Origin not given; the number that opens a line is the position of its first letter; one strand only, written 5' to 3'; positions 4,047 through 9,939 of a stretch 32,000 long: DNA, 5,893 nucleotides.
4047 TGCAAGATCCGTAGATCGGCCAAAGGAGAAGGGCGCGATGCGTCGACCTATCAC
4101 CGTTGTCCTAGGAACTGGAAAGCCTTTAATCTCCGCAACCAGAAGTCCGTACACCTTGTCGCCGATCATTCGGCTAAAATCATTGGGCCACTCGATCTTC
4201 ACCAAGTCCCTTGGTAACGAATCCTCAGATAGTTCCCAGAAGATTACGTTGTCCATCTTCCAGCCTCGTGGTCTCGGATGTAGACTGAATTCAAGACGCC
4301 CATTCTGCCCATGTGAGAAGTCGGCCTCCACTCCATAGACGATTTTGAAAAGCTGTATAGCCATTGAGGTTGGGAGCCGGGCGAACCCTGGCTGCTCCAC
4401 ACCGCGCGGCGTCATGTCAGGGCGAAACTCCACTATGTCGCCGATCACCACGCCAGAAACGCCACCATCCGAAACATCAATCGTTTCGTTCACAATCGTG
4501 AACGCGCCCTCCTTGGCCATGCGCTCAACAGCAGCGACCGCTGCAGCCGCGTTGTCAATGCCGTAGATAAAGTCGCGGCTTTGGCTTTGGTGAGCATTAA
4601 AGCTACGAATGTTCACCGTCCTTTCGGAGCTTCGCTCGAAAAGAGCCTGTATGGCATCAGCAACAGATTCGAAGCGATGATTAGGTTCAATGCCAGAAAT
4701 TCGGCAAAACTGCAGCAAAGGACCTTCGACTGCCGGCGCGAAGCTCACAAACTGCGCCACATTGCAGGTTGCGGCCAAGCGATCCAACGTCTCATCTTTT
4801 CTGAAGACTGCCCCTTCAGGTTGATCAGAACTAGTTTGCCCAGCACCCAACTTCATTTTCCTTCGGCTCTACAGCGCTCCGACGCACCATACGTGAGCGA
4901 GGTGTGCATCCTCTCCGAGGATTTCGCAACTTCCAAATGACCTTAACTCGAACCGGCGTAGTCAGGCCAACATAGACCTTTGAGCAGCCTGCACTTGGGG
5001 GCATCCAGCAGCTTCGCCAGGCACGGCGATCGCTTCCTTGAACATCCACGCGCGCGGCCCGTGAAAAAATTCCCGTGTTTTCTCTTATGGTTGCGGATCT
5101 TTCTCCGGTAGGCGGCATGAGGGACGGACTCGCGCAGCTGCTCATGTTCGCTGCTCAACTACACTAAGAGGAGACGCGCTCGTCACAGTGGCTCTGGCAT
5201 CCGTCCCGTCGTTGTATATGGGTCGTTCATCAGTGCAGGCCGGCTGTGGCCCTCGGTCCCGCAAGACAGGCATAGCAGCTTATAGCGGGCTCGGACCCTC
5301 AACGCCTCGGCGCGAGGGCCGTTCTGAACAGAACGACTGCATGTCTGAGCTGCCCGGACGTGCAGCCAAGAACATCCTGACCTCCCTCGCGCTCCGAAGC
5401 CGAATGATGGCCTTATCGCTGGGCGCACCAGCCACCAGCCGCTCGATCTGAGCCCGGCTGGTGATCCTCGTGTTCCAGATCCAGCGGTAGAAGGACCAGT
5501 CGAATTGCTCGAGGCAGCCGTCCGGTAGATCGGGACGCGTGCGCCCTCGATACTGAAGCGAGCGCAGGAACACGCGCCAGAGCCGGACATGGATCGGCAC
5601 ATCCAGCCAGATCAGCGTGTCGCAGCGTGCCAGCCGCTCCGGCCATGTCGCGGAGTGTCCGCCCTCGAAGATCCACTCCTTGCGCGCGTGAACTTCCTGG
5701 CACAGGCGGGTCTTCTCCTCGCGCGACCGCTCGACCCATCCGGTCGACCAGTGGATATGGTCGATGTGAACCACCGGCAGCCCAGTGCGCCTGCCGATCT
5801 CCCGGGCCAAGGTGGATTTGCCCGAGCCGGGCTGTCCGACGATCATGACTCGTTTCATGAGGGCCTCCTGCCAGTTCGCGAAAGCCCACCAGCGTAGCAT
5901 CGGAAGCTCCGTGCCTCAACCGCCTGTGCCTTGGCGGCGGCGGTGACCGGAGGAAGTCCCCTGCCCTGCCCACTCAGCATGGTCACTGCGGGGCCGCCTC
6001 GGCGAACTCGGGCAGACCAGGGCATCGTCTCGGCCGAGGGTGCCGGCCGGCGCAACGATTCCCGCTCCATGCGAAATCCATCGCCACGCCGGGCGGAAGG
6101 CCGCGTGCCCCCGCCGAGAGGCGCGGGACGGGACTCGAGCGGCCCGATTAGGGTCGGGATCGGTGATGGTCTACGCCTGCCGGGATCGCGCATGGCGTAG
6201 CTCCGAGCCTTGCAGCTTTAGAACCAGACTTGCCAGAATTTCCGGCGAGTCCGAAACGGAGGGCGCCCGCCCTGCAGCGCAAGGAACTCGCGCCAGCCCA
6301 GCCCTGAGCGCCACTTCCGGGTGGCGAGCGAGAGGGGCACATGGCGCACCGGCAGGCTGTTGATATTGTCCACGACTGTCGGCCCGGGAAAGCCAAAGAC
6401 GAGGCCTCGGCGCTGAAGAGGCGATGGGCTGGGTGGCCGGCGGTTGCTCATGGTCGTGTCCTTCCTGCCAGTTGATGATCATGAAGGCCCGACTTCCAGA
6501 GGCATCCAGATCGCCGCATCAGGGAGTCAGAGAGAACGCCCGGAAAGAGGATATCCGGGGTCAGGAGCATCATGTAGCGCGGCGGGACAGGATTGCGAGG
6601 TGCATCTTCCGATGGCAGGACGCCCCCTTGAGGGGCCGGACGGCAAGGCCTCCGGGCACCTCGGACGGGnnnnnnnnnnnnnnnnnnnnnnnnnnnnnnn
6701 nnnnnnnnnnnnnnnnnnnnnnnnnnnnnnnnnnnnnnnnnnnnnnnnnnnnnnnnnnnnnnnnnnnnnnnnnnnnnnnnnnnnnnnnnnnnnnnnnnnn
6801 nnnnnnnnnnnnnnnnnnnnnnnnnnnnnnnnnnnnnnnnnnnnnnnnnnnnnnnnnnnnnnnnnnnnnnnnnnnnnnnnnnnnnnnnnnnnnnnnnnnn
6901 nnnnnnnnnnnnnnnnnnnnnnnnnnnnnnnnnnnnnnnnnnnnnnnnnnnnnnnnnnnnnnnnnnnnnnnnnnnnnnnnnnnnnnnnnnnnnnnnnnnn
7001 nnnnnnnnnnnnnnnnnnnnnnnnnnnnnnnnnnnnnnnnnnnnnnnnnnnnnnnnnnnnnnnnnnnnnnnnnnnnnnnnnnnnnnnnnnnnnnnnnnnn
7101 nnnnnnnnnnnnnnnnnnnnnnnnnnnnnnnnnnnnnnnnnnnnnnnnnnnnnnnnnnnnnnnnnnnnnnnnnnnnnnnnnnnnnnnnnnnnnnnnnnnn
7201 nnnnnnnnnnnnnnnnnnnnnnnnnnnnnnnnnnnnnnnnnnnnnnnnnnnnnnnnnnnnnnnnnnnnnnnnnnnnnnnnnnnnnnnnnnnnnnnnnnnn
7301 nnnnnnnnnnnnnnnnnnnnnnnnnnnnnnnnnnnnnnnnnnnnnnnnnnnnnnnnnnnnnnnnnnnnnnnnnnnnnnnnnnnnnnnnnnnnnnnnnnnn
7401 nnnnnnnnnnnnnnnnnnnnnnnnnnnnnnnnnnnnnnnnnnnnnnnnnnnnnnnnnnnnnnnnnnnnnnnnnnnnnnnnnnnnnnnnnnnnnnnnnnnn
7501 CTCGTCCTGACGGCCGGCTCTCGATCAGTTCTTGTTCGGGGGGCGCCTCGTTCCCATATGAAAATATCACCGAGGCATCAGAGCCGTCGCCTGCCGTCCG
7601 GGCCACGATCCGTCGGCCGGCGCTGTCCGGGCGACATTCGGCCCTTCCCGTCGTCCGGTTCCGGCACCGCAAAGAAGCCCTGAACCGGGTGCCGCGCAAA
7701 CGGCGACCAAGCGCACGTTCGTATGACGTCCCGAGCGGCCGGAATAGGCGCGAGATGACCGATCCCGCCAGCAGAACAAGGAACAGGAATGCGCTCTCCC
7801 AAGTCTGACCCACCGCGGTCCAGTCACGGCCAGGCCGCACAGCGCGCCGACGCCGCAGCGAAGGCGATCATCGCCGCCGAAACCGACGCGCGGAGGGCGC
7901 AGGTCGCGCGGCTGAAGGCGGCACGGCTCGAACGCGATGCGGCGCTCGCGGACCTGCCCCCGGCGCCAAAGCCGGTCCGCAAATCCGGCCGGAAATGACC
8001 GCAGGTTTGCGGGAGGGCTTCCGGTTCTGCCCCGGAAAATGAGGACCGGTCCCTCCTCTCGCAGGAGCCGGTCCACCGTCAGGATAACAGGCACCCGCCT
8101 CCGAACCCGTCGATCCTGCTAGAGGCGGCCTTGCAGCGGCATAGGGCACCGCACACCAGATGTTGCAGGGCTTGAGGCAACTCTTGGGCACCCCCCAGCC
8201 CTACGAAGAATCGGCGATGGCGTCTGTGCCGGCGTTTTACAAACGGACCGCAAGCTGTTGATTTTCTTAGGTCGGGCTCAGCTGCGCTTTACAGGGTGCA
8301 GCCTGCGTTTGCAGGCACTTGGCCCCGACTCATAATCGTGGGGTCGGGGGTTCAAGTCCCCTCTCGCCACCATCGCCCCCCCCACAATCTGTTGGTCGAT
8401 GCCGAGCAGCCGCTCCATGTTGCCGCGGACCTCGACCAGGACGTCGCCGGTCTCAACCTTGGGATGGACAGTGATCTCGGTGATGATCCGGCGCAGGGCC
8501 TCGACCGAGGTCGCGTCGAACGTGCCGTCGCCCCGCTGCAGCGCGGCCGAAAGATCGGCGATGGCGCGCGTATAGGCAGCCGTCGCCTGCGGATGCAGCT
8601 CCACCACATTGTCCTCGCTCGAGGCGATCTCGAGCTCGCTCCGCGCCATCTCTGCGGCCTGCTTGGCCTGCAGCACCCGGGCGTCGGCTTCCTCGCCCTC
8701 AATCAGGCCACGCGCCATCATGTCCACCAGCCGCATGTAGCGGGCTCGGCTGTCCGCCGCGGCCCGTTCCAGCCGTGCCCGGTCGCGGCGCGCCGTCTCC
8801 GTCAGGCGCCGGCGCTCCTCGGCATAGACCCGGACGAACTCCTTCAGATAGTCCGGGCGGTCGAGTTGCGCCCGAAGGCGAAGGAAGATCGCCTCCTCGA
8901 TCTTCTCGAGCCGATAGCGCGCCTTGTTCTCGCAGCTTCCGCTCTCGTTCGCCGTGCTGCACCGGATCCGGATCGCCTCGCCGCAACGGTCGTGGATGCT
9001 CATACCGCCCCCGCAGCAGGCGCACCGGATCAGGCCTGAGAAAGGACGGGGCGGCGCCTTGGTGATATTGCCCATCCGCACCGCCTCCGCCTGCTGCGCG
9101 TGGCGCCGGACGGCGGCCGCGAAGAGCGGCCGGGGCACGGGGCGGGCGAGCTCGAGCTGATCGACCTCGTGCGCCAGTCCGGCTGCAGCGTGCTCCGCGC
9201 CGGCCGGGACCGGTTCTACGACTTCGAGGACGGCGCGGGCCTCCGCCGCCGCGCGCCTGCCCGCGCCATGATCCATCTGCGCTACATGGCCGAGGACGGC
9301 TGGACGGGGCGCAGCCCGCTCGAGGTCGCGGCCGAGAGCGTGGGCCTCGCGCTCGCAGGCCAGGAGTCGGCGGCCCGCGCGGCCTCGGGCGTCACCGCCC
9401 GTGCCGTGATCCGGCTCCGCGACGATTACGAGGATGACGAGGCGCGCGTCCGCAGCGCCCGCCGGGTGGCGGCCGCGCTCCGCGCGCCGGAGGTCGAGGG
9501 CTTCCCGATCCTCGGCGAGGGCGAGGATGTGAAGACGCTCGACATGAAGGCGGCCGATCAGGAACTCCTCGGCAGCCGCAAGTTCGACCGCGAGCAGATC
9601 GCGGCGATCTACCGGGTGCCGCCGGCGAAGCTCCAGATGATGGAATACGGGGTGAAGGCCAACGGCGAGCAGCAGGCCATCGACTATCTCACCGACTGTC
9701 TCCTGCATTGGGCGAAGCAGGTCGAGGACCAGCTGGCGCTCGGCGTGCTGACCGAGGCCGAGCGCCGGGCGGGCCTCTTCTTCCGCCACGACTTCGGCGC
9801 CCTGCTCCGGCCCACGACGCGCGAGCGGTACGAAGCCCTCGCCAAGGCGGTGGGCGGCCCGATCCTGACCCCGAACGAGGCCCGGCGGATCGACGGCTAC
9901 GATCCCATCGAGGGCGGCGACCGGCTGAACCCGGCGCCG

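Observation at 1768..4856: PEP-utilising-type phosphotransferase, 53-aa helical peptide and dGTPase-like HD enzyme in one minus-strand operon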

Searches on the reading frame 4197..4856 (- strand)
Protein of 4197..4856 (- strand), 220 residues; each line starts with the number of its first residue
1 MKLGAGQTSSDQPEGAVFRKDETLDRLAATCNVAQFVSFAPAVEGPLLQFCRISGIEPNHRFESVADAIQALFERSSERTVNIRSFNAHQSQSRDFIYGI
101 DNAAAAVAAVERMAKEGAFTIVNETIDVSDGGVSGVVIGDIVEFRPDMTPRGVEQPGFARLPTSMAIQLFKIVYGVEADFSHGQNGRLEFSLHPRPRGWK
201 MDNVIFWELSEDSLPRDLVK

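Call 70: predict_structure(alignment_id=A4)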
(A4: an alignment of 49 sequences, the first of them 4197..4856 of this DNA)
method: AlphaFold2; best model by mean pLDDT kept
length: 220 residues; sequences in the alignment: 49
mean_pLDDT: 86.7   pTM: 0.82
mean pLDDT of the five models: 86.7, 84.0, 83.9, 83.4, 83.3
residues with pLDDT >= 90: 151; 70-90: 38; 50-70: 14; < 50: 17
segments of 3 or more residues with pLDDT < 50: 1-14, 218-220
pLDDT, mean of each block of 10 residues (from residue 1): 36 60 95 98 97 98 98 95 91 88 98 96 91 90 84 71 95 93 89 95 93 55
secondary structure, 60 per line:
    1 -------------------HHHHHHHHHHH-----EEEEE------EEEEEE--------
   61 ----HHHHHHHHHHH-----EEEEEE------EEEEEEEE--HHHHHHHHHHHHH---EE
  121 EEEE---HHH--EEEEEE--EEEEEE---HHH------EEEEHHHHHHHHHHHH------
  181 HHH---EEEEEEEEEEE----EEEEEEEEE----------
elements in order: H20-30 E36-40 E47-52 H65-75 E81-86 E93-100 H103-115 E119-124 E133-138 E141-146 E159-162 H163-174 E187-197 E202-210

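Call 72: fold_search(model_id=the predicted structure, library=pdb)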
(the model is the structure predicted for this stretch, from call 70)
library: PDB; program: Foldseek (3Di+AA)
matches with E <= 10: 859; with E <= 0.001: 38
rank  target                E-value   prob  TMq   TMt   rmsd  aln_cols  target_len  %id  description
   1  7qys_J                2.6e-05  1.00  0.46  0.37   7.7       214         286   14  Crystal structure of RimK from Pseudomonas syringae DC3000 (released 2022-10-05)
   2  5zk6                  2.9e-05  1.00  0.45  0.36   7.6       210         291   11  Crystal structure of RimK complexed with RpsF (released 2019-03-27)
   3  7qyr_H                2.9e-05  1.00  0.45  0.37   7.5       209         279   12  Crystal structure of RimK from Pseudomonas aeruginosa PAO1 (released 2022-10-05)
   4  7qys_K                3.0e-05  1.00  0.47  0.38   7.8       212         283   13  Crystal structure of RimK from Pseudomonas syringae DC3000 (released 2022-10-05)
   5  7qys_C                3.6e-05  1.00  0.47  0.38   7.7       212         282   13  Crystal structure of RimK from Pseudomonas syringae DC3000 (released 2022-10-05)
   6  7qys_L                3.6e-05  1.00  0.47  0.37   7.7       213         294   12  Crystal structure of RimK from Pseudomonas syringae DC3000 (released 2022-10-05)
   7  7qys_D                3.6e-05  1.00  0.47  0.37   7.6       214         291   12  Crystal structure of RimK from Pseudomonas syringae DC3000 (released 2022-10-05)
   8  7qys_E                3.8e-05  1.00  0.49  0.38   7.5       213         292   13  Crystal structure of RimK from Pseudomonas syringae DC3000 (released 2022-10-05)
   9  7qys_H                4.1e-05  1.00  0.47  0.38   7.7       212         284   13  Crystal structure of RimK from Pseudomonas syringae DC3000 (released 2022-10-05)
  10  7qys_A                4.8e-05  1.00  0.49  0.38   7.5       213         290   13  Crystal structure of RimK from Pseudomonas syringae DC3000 (released 2022-10-05)
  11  7qys_F                6.5e-05  1.00  0.46  0.37   7.9       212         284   12  Crystal structure of RimK from Pseudomonas syringae DC3000 (released 2022-10-05)
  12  7qys_B                6.9e-05  1.00  0.45  0.36   7.8       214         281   12  Crystal structure of RimK from Pseudomonas syringae DC3000 (released 2022-10-05)
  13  7qyr_B                6.9e-05  1.00  0.44  0.36   8.1       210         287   12  Crystal structure of RimK from Pseudomonas aeruginosa PAO1 (released 2022-10-05)
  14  7qyr_F                7.3e-05  1.00  0.44  0.36   7.9       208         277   12  Crystal structure of RimK from Pseudomonas aeruginosa PAO1 (released 2022-10-05)
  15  7qyr_G                7.7e-05  1.00  0.47  0.38   7.5       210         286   12  Crystal structure of RimK from Pseudomonas aeruginosa PAO1 (released 2022-10-05)
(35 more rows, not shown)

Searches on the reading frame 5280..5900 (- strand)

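Call 3: search_protein_families(library=pfam, proteins=[window:5280-5900:-], max_evalue=0.01)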
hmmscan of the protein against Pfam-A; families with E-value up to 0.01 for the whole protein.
window:5280-5900:- (206 aa): 17 families
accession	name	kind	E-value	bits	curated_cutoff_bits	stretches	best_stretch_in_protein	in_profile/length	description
PF13238.12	AAA_18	-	6.8e-07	30.2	29.4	1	18-73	1-54/128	AAA domain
PF00004.35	AAA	-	0.0002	22.2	21.2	1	18-69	1-52/131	ATPase family associated with various cellular activities (AAA)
PF13671.12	AAA_33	-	0.00026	21.7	27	1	18-48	2-32/143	AAA domain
PF13207.12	AAA_17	-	0.00052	20.8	27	1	21-45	1-25/136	AAA domain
PF13191.12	AAA_16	-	0.0009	20.2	32.6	1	18-57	27-61/167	AAA ATPase domain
PF20720.3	nSTAND3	-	0.0018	18.5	27.2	1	7-35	7-37/155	Novel STAND NTPase 3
PF13555.12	AAA_29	-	0.0022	18.2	27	1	3-31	8-38/61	P-loop containing region of AAA domain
PF01202.28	SKI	-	0.0026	18.4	22.1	0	24-50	1-27/159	Shikimate kinase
PF13401.12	AAA_22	-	0.0034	18.1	27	1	18-47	8-40/130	AAA domain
PF13521.12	AAA_28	-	0.0039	17.9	27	1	17-45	1-29/164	AAA domain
PF06414.18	Zeta_toxin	-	0.0039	17.1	22.3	1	18-47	19-50/199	Zeta toxin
PF00931.28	NB-ARC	-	0.004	16.9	23.5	1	17-51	20-54/248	NB-ARC domain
PF09171.15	AGOG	-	0.0052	16.6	26.1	1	33-62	209-238/248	N-glycosylase/DNA lyase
PF00485.24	PRK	-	0.006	16.9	22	0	77-125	113-161/196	Phosphoribulokinase / Uridine kinase family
PF07728.20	AAA_5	-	0.007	16.8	22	0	18-43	2-28/139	AAA domain (dynein-related subfamily)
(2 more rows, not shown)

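Call 4: search_protein_families(library=padloc, proteins=[window:5280-5900:-], max_evalue=0.01)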
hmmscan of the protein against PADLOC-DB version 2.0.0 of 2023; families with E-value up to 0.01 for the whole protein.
window:5280-5900:- (206 aa): 5 families
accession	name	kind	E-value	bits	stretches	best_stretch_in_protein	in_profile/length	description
PDLC02196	IetA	-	0.00012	19.7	1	14-44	121-151/374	-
PDLC02195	IetA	-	0.00015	19.2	1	15-45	137-167/395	-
PDLC04140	mad8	-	0.00022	18.8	1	13-36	25-48/314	mads_8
PDLC04232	IetA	-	0.0037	14.7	1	16-46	117-147/330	-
PDLC00915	TRIP13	-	0.0083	13.6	0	18-39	66-87/302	TRIP13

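Call 5: search_protein_families(library=ncbifam, proteins=[window:5280-5900:-], max_evalue=0.01)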
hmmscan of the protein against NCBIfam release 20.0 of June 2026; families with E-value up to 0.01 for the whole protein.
window:5280-5900:- (206 aa): 15 families
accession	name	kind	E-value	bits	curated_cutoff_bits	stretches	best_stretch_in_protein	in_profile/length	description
NF005994.0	PRK08118.1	equivalog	1.8e-50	171.3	215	1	15-179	1-165/172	DNA topology modulation protein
NF005576.0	PRK07261.1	equivalog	5e-34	117.5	224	1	17-179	2-165/171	DNA topology modulation protein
NF004861.0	PRK06217.1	equivalog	9.9e-11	41.3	203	1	15-121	1-112/183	hypothetical protein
TIGR02173.1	cyt_kin_arch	equivalog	4.2e-07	30.1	102.1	1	18-45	3-30/169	(d)CMP kinase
NF005115.0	PRK06547.1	equivalog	5.5e-06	25.9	173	1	12-55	12-54/172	hypothetical protein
TIGR01351.1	adk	subfamily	0.00079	19.1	168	1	17-69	1-47/212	adenylate kinase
NF004018.0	PRK05480.1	equivalog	0.0008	18.9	180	0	71-141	104-174/210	uridine kinase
NF040667.1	hom_kin_desulfo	exception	0.00093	19.1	197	1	18-49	3-34/163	homoserine kinase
TIGR00235.1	udk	equivalog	0.0012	18.5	220.3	0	69-141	102-169/207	uridine kinase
NF006743.0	PRK09270.1-2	equivalog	0.0013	17.8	227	1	19-52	32-68/217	nucleoside/nucleotide kinase family protein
NF009787.0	PRK13280.2-1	equivalog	0.0023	17.3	383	1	21-60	213-251/290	N-glycosylase/DNA lyase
NF033453.1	BREX_3_BrxF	hypoth_equivalog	0.0025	17.5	50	1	12-47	13-48/149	BREX-3 system P-loop-containing protein BrxF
NF058535.1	antiphage_EruA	equivalog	0.0025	16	1000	1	17-49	26-58/1318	NACHT domain-containing antiphage protein EruA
NF042959.1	IteA_antiphage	equivalog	0.0054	15.9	510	1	13-45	123-155/367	anti-phage ATPase IteA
NF010555.0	PRK13949.1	equivalog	0.0059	16.7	180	0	15-48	1-34/175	shikimate kinase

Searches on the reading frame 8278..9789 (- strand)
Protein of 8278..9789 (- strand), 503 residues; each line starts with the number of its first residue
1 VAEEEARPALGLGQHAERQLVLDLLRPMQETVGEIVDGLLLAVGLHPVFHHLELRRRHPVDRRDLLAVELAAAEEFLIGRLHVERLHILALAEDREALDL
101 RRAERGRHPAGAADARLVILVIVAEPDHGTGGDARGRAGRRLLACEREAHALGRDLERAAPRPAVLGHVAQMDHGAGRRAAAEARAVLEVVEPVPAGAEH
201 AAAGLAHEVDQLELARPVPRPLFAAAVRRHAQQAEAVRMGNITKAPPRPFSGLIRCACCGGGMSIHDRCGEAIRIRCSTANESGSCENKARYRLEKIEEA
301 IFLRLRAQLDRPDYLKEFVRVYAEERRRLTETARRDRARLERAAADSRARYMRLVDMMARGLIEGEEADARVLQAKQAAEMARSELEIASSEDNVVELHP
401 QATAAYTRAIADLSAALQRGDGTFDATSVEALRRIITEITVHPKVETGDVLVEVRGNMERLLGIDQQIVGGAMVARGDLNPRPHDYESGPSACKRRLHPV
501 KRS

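Call 55: search_protein_families(library=pfam, proteins=[window:8278-9789:-], max_evalue=0.0001)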
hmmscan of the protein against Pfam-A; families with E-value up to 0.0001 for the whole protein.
window:8278-9789:- (503 aa): 1 family
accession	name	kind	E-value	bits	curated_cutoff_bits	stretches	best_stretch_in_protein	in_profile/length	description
PF13408.12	Zn_ribbon_recom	-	1.2e-14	54.9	25.3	1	249-305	1-57/58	Recombinase zinc beta ribbon domain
